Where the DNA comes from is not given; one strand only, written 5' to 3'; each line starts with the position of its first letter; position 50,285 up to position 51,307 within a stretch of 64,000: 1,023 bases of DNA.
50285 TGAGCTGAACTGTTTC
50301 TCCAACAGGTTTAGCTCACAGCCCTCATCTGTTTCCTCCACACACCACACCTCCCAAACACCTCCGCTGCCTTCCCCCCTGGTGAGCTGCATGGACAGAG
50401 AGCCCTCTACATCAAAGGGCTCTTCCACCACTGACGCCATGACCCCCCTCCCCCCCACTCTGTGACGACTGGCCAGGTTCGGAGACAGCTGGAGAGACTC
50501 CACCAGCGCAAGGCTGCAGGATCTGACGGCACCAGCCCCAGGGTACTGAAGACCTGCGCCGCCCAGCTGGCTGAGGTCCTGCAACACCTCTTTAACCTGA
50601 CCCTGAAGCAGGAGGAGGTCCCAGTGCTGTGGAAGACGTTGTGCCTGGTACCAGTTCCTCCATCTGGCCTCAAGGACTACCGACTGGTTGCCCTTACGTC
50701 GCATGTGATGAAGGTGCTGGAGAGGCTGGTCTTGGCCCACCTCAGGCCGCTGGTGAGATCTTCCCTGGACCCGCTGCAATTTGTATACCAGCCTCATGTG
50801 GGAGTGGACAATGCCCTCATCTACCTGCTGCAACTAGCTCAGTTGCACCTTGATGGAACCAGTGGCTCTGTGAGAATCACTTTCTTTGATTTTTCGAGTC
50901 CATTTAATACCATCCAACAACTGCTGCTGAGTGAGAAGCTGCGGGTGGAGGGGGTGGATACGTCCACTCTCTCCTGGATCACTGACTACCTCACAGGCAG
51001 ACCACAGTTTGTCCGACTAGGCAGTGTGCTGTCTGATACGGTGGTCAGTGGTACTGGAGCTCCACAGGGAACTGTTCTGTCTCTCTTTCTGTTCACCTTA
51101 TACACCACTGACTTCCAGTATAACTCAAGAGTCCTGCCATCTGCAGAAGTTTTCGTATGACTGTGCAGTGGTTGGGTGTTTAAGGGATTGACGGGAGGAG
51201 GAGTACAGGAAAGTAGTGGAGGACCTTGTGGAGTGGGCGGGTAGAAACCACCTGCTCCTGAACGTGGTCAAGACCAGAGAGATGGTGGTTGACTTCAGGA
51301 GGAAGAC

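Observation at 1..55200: sh2b1 and mvp linked on the same strand, conserving human 16p11.2 synteny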

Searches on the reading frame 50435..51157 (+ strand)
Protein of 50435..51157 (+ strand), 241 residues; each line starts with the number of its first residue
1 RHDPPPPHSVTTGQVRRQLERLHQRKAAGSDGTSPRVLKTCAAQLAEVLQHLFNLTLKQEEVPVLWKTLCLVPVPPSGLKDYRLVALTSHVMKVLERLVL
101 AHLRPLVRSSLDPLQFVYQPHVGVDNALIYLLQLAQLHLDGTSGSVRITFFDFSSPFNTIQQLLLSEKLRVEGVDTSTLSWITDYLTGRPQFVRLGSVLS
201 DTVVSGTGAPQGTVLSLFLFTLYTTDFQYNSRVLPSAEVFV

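Call 56: search_protein_families(library=pfam, max_evalue=0.01, proteins=[window:50435-51157:+])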
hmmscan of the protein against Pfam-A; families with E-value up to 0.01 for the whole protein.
window:50435-51157:+ (241 aa): 1 family
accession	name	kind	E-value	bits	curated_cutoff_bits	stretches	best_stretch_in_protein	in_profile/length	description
PF00078.32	RVT_1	-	2.4e-13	50.7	29.6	1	79-227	6-137/205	Reverse transcriptase (RNA-dependent DNA polymerase)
